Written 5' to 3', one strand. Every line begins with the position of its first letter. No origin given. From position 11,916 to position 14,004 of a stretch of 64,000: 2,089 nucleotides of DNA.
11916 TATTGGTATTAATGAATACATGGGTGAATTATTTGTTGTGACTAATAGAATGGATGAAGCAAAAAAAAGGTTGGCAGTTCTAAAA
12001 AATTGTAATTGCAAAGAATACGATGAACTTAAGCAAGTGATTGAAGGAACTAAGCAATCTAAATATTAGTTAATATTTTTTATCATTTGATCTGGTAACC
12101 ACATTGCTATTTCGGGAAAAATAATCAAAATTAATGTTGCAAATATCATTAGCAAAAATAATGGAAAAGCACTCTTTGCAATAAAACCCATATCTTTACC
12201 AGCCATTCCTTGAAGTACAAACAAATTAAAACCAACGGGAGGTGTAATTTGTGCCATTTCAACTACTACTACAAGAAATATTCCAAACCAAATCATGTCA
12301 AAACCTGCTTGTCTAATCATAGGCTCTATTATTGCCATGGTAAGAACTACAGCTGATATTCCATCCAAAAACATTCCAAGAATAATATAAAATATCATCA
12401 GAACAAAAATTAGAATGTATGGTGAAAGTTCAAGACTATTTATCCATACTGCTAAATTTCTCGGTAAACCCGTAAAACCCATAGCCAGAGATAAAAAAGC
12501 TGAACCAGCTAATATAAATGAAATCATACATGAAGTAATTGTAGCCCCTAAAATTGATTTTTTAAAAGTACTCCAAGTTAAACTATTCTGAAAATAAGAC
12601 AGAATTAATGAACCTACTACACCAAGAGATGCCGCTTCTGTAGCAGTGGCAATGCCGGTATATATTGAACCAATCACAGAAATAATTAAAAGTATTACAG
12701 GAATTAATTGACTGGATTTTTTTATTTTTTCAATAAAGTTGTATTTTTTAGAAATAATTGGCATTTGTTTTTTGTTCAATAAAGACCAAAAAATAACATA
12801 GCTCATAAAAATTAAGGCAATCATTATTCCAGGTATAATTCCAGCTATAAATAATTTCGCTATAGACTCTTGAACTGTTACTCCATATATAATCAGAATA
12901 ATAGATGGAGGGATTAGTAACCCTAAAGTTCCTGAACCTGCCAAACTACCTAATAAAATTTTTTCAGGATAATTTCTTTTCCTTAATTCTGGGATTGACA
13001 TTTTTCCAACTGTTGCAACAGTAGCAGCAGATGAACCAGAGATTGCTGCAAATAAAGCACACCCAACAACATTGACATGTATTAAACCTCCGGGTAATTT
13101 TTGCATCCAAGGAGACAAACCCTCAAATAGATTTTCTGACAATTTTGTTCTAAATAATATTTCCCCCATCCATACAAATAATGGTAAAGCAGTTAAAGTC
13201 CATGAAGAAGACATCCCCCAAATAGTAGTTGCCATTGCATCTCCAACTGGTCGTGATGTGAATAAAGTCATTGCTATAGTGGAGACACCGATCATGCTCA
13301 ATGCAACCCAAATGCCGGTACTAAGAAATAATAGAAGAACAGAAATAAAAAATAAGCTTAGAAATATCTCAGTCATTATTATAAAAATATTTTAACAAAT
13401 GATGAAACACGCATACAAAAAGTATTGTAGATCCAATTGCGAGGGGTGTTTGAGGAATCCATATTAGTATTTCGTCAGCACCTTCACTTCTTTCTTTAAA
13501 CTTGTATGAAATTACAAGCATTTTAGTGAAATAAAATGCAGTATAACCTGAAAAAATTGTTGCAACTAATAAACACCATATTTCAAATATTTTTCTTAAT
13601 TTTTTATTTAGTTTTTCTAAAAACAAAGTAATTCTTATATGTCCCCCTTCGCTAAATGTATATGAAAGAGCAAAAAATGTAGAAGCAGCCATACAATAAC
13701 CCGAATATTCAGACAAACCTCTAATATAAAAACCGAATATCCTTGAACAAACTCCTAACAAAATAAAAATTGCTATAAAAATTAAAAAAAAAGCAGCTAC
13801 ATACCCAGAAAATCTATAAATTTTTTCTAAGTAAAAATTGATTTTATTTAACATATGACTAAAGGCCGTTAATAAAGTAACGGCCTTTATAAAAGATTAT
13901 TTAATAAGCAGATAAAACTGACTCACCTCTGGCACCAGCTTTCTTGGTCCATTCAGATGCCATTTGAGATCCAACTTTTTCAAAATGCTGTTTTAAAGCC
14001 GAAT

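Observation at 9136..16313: Putative complete pyroglutamate / gamma-glutamyl scavenging system: exported GGCT + TRAP + PxpABC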

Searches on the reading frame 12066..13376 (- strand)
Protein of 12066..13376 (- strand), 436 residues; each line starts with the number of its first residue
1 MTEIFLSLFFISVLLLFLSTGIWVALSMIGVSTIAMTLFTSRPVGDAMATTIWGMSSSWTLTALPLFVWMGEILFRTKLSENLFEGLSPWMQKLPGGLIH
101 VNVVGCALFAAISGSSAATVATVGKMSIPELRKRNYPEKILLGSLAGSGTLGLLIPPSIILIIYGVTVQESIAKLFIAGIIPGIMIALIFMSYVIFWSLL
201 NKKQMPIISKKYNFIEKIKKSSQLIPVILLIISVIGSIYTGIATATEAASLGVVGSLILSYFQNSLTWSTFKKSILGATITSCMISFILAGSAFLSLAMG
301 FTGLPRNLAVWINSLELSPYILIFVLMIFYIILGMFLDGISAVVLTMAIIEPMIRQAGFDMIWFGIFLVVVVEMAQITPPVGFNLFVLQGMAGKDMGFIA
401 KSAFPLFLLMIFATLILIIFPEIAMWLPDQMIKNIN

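Call 3: search_protein_families(library=pfam, proteins=[window:12066-13376:-], max_evalue=0.01)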
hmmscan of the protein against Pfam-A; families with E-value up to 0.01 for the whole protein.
window:12066-13376:- (436 aa): 1 family
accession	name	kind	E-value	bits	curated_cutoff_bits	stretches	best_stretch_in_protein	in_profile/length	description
PF06808.19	DctM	-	1.4e-82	278.2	23.8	1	13-422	3-412/413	Tripartite ATP-independent periplasmic transporter, DctM component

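Call 4: search_protein_families(library=ncbifam, proteins=[window:12066-13376:-], max_evalue=0.01)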
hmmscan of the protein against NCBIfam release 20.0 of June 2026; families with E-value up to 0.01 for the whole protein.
window:12066-13376:- (436 aa): 3 families
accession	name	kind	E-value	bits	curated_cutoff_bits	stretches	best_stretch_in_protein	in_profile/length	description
TIGR00786.1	dctM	subfamily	3.4e-113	378.5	268.45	1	21-428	1-405/405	TRAP transporter large permease subunit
NF011634.1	PRK15060.1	equivalog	3.3e-46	158.2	800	1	8-423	4-416/425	2,3-diketo-L-gulonate TRAP transporter large permease YiaN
TIGR02123.1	TRAP_fused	subfamily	1.7e-16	60.1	320.65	1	50-425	157-536/615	TRAP transporter fused permease subunit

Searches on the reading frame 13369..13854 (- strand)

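Call 3: search_protein_families(library=pfam, proteins=[window:13369-13854:-], max_evalue=0.01)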
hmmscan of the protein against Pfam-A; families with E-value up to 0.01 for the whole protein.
window:13369-13854:- (161 aa): 1 family
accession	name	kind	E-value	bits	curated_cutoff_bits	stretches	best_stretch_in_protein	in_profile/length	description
PF04290.18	DctQ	-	4.1e-19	69.2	28.3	1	28-154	2-127/132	Tripartite ATP-independent periplasmic transporters, DctQ component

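Call 4: search_protein_families(library=ncbifam, proteins=[window:13369-13854:-], max_evalue=0.01)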
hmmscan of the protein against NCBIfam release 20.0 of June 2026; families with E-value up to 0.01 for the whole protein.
window:13369-13854:- (161 aa): 0 families
